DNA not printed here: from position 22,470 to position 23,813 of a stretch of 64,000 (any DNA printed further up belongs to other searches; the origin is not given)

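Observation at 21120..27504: NapG/NapH-like quinol-dehydrogenase module embedded among membrane-anchored beta-propellers, with no recognisable terminal reductase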

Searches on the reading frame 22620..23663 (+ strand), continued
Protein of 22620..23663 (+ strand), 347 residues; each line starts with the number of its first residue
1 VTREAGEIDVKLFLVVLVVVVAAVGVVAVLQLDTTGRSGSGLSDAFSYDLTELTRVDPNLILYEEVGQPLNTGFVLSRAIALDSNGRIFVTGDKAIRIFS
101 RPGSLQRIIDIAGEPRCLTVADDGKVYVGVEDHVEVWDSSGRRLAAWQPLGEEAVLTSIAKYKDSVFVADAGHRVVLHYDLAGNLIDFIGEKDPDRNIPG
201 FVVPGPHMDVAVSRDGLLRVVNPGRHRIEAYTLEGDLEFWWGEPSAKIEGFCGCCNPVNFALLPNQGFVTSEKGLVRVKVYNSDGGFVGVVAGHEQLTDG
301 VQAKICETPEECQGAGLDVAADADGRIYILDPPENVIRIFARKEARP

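Call 36: find_encoding_contigs(protein=P0161, flank=10000, max_places=1)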
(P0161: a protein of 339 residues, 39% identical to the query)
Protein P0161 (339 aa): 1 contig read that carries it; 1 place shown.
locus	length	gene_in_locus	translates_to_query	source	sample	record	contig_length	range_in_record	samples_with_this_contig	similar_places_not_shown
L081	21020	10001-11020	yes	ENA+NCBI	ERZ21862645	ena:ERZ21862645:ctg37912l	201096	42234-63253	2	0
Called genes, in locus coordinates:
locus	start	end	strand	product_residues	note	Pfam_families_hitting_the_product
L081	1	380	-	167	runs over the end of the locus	PF01257:2Fe-2S_thioredx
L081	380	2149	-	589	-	PF13510:Fer2_4, PF10588:NADH-G_4Fe-4S_3, PF13237:Fer4_10 (weak), PF22117:Fer4_Nqo3 (weak), PF12838:Fer4_7 (weak), PF00037:Fer4 (weak), PF02906:Fe_hyd_lg_C, PF02256:Fe_hyd_SSU, +3 more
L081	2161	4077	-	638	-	PF01512:Complex1_51K, PF12797:Fer4_2 (faint), PF14697:Fer4_21 (faint), PF10589:NADH_4Fe-4S, PF12837:Fer4_6 (faint), PF12838:Fer4_7 (weak), PF13237:Fer4_10 (weak), PF00037:Fer4 (weak)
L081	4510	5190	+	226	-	PF00005:ABC_tran, PF02463:SMC_N (faint), PF13304:AAA_21 (faint)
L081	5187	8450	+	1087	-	PF12704:MacB_PCD (weak), PF02687:FtsX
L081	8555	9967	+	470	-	PF13360:PQQ_2, PF13570:Beta-prop_ACSF4 (faint)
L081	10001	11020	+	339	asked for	-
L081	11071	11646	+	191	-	PF12838:Fer4_7 (faint), PF13187:Fer4_9 (faint), PF00037:Fer4 (faint), PF12797:Fer4_2 (faint), PF12837:Fer4_6 (faint), PF13237:Fer4_10 (faint), PF14697:Fer4_21 (weak)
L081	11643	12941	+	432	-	PF13187:Fer4_9 (faint), PF13484:Fer4_16 (faint), PF12801:Fer4_5, PF13183:Fer4_8 (faint), PF13237:Fer4_10 (faint), PF12801:Fer4_5 (weak), PF12838:Fer4_7 (weak), PF00037:Fer4 (weak), +2 more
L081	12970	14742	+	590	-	PF13570:Beta-prop_ACSF4 (faint), PF13360:PQQ_2 (weak)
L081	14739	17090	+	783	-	PF01257:2Fe-2S_thioredx, PF01512:Complex1_51K, PF10589:NADH_4Fe-4S, PF00037:Fer4 (weak), PF12838:Fer4_7, PF13187:Fer4_9 (weak), PF14697:Fer4_21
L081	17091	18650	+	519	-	PF13510:Fer2_4, PF14691:Fer4_20, PF07992:Pyr_redox_2, PF13450:NAD_binding_8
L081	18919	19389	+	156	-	PF00364:Biotin_lipoyl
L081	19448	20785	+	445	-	PF00289:Biotin_carb_N, PF02222:ATP-grasp, PF02786:CPSase_L_D2, PF07478:Dala_Dala_lig_C, PF02785:Biotin_carb_C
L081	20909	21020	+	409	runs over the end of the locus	PF00365:PFK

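Call 37: find_encoding_contigs(protein=P0346, flank=10000, max_places=1)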
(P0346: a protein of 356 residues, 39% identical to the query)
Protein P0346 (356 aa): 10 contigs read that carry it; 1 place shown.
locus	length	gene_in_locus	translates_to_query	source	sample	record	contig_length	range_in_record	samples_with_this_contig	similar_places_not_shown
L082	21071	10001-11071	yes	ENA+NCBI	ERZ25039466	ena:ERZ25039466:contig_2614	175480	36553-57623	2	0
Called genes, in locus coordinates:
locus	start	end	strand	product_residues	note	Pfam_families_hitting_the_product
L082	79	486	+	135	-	-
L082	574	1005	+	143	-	PF13358:DDE_3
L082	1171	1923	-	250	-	PF00146:NADHdh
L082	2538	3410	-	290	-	PF03099:BPL_LplA_LipB, PF02237:BPL_C (weak)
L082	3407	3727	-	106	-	-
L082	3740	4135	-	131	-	PF06262:Zincin_1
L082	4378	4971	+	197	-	PF01184:Gpr1_Fun34_YaaH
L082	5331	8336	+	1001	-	-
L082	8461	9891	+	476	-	PF13360:PQQ_2 (weak), PF13570:Beta-prop_ACSF4 (faint), PF13360:PQQ_2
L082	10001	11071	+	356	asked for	PF01436:NHL (faint)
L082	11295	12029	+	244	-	PF12838:Fer4_7 (faint), PF13187:Fer4_9 (faint), PF00037:Fer4 (faint), PF12837:Fer4_6 (faint)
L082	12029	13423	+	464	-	PF13187:Fer4_9 (faint), PF12801:Fer4_5, PF14697:Fer4_21 (faint), PF12801:Fer4_5, PF12838:Fer4_7 (weak), PF00037:Fer4 (weak)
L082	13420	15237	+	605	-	PF01011:PQQ (faint), PF13360:PQQ_2, PF13570:Beta-prop_ACSF4 (weak), PF13360:PQQ_2 (weak)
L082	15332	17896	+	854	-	PF01257:2Fe-2S_thioredx, PF01512:Complex1_51K, PF10531:SLBB (faint), PF10589:NADH_4Fe-4S, PF14697:Fer4_21, PF12838:Fer4_7 (weak), PF13187:Fer4_9 (weak), PF00037:Fer4 (weak)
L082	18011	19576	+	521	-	PF13510:Fer2_4, PF14691:Fer4_20, PF07992:Pyr_redox_2, PF01266:DAO (weak), PF13450:NAD_binding_8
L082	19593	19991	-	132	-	PF00072:Response_reg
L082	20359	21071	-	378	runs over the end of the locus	PF00278:Orn_DAP_Arg_deC, PF02784:Orn_Arg_deC_N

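Call 38: find_encoding_contigs(protein=P0215, flank=10000, max_places=1)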
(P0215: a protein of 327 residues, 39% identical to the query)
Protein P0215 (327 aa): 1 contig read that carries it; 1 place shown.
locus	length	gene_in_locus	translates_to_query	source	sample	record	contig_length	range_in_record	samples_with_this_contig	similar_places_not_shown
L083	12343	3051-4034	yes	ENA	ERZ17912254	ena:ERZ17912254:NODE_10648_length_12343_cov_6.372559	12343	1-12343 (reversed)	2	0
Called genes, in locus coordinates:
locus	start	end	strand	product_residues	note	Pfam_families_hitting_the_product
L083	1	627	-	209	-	?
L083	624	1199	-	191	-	PF12838:Fer4_7 (faint), PF00037:Fer4 (faint), PF12837:Fer4_6 (faint), PF14697:Fer4_21 (weak)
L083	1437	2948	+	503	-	PF13570:Beta-prop_ACSF4 (faint), PF01011:PQQ (faint), PF13360:PQQ_2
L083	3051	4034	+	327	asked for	PF01436:NHL (faint)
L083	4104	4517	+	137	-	-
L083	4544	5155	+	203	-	-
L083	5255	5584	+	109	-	-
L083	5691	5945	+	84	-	-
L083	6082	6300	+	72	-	PF02452:PemK_toxin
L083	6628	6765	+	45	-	-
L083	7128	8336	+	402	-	PF01011:PQQ (faint), PF13570:Beta-prop_ACSF4, PF13360:PQQ_2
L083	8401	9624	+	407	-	PF13360:PQQ_2, PF13570:Beta-prop_ACSF4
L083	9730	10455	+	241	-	PF01138:RNase_PH, PF03725:RNase_PH_C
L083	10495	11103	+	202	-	PF01725:Ham1p_like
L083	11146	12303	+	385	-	PF04734:Ceramidase_alk (faint)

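Call 40: find_encoding_contigs(protein=P0355, flank=10000, max_places=1)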
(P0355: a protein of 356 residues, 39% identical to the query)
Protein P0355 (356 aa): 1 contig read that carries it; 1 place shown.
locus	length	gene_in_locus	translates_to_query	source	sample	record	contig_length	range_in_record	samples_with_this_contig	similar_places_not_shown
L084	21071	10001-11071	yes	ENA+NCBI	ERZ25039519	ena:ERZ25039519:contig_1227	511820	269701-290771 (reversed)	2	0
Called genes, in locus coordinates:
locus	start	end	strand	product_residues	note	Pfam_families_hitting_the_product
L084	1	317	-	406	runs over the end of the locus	PF00146:NADHdh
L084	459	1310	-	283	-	PF03099:BPL_LplA_LipB, PF02237:BPL_C (weak)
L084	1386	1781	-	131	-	PF06262:Zincin_1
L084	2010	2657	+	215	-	PF01184:Gpr1_Fun34_YaaH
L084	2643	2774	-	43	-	-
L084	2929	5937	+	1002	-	-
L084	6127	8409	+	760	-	PF17874:TPR_MalT (weak), PF00515:TPR_1 (weak), PF21033:RMD1-3 (weak), PF13414:TPR_11, PF13432:TPR_16, PF14559:TPR_19, PF13414:TPR_11, PF13424:TPR_12, +10 more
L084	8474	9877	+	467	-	PF13570:Beta-prop_ACSF4 (faint), PF13360:PQQ_2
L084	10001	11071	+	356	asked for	PF01436:NHL (faint)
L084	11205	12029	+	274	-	PF12838:Fer4_7 (faint), PF00037:Fer4 (faint), PF12837:Fer4_6 (faint)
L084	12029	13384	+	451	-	PF12837:Fer4_6 (faint), PF13187:Fer4_9 (faint), PF13484:Fer4_16 (faint), PF12801:Fer4_5, PF14697:Fer4_21 (faint), PF12801:Fer4_5, PF12838:Fer4_7 (weak), PF00037:Fer4 (weak)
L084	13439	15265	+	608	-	PF01011:PQQ (faint), PF13360:PQQ_2, PF13570:Beta-prop_ACSF4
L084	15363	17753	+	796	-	PF01257:2Fe-2S_thioredx, PF00037:Fer4 (faint), PF01512:Complex1_51K, PF10589:NADH_4Fe-4S, PF12838:Fer4_7 (weak), PF13187:Fer4_9 (weak), PF14697:Fer4_21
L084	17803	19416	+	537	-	PF13510:Fer2_4, PF14691:Fer4_20, PF07992:Pyr_redox_2, PF01266:DAO (weak), PF13450:NAD_binding_8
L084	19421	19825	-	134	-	PF00072:Response_reg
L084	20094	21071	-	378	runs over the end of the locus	PF00278:Orn_DAP_Arg_deC, PF02784:Orn_Arg_deC_N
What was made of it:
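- Thermoguttaceae L082 and L084 (calls 37, 40). The Thermoguttaceae loci carry an NADHdh (NuoH-type) gene nearby, which is consistent with a quinone-using respiratory chain in that host (calls 37, 40).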

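Call 41: find_encoding_contigs(protein=P0249, flank=10000, max_places=1)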
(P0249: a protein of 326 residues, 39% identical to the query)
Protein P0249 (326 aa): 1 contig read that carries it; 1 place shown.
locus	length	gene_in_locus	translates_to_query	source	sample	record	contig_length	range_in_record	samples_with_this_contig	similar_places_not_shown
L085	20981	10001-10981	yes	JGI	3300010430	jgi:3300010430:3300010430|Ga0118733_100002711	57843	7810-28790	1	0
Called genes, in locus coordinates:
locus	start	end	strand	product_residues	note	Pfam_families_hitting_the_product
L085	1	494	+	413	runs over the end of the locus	PF25293:Beta-prop_EMC1_N (faint), PF01011:PQQ (faint), PF13360:PQQ_2, PF13570:Beta-prop_ACSF4, PF13360:PQQ_2 (weak)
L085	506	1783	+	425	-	PF01011:PQQ (faint), PF13360:PQQ_2, PF13570:Beta-prop_ACSF4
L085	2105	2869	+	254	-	PF12797:Fer4_2 (faint), PF12837:Fer4_6 (weak), PF13237:Fer4_10 (weak)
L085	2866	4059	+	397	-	PF04055:Radical_SAM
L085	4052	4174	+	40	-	-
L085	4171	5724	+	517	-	PF01976:DUF116, PF00348:polyprenyl_synt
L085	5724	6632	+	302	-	PF13249:SQHop_cyclase_N (faint), PF00432:Prenyltrans (weak)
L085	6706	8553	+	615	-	PF00432:Prenyltrans (faint), PF07678:TED_complement (faint), PF09492:Pec_lyase (faint), PF13249:SQHop_cyclase_N (weak), PF13243:SQHop_cyclase_C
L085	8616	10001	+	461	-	PF13360:PQQ_2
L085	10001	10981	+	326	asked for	PF01436:NHL (faint)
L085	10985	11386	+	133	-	PF00903:Glyoxalase, PF13669:Glyoxalase_4 (weak)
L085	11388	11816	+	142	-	PF00583:Acetyltransf_1, PF13673:Acetyltransf_10, PF13508:Acetyltransf_7, PF08445:FR47 (weak)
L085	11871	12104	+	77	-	-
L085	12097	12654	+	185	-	PF12838:Fer4_7 (faint), PF00037:Fer4 (faint), PF12797:Fer4_2 (faint), PF12837:Fer4_6 (faint), PF13237:Fer4_10 (faint), PF14697:Fer4_21 (weak)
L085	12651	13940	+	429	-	PF12801:Fer4_5, PF12837:Fer4_6 (faint), PF12838:Fer4_7 (faint), PF13183:Fer4_8 (faint), PF13187:Fer4_9 (faint), PF13237:Fer4_10 (faint), PF12801:Fer4_5, PF00037:Fer4 (weak), +3 more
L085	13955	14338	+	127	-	PF05635:23S_rRNA_IVP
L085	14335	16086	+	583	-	PF13360:PQQ_2 (weak), PF01011:PQQ (faint), PF13570:Beta-prop_ACSF4, PF13360:PQQ_2 (weak)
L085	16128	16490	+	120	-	PF05635:23S_rRNA_IVP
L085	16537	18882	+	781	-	PF01257:2Fe-2S_thioredx, PF01512:Complex1_51K, PF10531:SLBB (weak), PF10589:NADH_4Fe-4S, PF12838:Fer4_7, PF14697:Fer4_21, PF00037:Fer4 (weak)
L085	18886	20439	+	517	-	PF13510:Fer2_4, PF14691:Fer4_20, PF10588:NADH-G_4Fe-4S_3 (faint), PF07992:Pyr_redox_2, PF01266:DAO, PF21799:MurD-like_N (faint), PF13450:NAD_binding_8, PF22117:Fer4_Nqo3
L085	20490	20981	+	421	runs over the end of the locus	-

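Call 63: find_encoding_contigs(protein=P0336, flank=10000, max_places=1)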
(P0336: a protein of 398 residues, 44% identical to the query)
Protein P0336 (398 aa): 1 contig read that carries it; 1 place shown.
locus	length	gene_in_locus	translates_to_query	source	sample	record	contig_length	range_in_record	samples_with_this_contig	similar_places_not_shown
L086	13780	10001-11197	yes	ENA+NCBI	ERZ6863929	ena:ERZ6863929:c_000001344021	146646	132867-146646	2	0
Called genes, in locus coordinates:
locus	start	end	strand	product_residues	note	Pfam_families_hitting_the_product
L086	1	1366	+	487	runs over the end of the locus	PF01266:DAO (faint), PF13450:NAD_binding_8, PF13454:NAD_binding_9 (faint), PF01593:Amino_oxidase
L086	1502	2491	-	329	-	-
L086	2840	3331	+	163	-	-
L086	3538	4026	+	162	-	-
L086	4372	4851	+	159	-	-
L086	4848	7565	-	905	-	PF00330:Aconitase, PF00694:Aconitase_C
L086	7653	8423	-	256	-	PF00849:PseudoU_synth_2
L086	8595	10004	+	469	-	PF01011:PQQ (faint), PF13360:PQQ_2, PF13570:Beta-prop_ACSF4 (faint), PF13360:PQQ_2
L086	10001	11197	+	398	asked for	-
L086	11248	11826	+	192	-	PF12838:Fer4_7 (faint), PF13187:Fer4_9 (faint), PF00037:Fer4 (faint), PF12797:Fer4_2 (faint), PF12837:Fer4_6 (faint)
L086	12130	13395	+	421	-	PF12837:Fer4_6 (faint), PF13484:Fer4_16 (faint), PF14697:Fer4_21 (faint), PF12801:Fer4_5, PF12838:Fer4_7 (faint), PF13187:Fer4_9 (faint), PF12801:Fer4_5, PF00037:Fer4 (weak)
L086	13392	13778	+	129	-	?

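Call 64: find_encoding_contigs(protein=P0388, flank=10000, max_places=1)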
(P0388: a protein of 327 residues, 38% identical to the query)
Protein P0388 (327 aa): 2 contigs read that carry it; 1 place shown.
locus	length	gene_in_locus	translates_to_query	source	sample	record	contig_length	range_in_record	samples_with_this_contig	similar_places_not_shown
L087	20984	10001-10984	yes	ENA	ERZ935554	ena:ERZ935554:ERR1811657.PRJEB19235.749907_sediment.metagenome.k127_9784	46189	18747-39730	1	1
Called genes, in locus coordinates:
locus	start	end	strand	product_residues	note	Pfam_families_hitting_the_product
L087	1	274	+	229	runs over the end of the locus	PF01522:Polysacc_deac_1 (weak)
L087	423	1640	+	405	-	PF13570:Beta-prop_ACSF4 (faint), PF01011:PQQ (faint), PF13360:PQQ_2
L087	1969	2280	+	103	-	-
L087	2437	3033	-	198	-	PF00440:TetR_N (weak)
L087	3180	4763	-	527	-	PF14516:AAA_35, PF13401:AAA_22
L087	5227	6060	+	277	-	-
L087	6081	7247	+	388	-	-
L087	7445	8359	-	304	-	PF00892:EamA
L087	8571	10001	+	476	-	PF13360:PQQ_2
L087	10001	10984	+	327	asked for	-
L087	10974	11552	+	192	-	PF12838:Fer4_7 (faint), PF00037:Fer4 (faint), PF12837:Fer4_6 (faint), PF13237:Fer4_10 (faint), PF14697:Fer4_21 (weak)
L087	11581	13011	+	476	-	PF12801:Fer4_5, PF14697:Fer4_21 (faint), PF00037:Fer4 (faint), PF12837:Fer4_6 (faint), PF12838:Fer4_7 (faint), PF13183:Fer4_8 (faint), PF13187:Fer4_9 (faint), PF12801:Fer4_5 (weak), +2 more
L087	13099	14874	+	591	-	PF13360:PQQ_2 (weak), PF13570:Beta-prop_ACSF4, PF13360:PQQ_2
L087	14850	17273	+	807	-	PF01257:2Fe-2S_thioredx, PF01512:Complex1_51K, PF10589:NADH_4Fe-4S, PF13237:Fer4_10 (weak), PF14697:Fer4_21, PF00037:Fer4 (weak), PF12838:Fer4_7, PF13187:Fer4_9 (weak)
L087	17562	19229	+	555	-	PF13510:Fer2_4, PF14691:Fer4_20, PF07992:Pyr_redox_2, PF01266:DAO (weak), PF13450:NAD_binding_8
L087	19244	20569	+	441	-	PF13360:PQQ_2 (weak), PF13570:Beta-prop_ACSF4, PF17005:WD40_like (faint), PF23414:Beta-prop_EML_2 (faint), PF13360:PQQ_2, PF01011:PQQ, PF13570:Beta-prop_ACSF4, PF13360:PQQ_2, +7 more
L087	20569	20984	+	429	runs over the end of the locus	PF13439:Glyco_transf_4, PF00534:Glycos_transf_1, PF13692:Glyco_trans_1_4, PF13524:Glyco_trans_1_2 (weak)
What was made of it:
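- Rearranged L087, where the Bfu pair lies inside the cluster, between PQQ2 and a PQQ0-like gene plus GT4 (call 64). GT4 and PQQ0 travel with the cluster even when the order changes (call 64).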
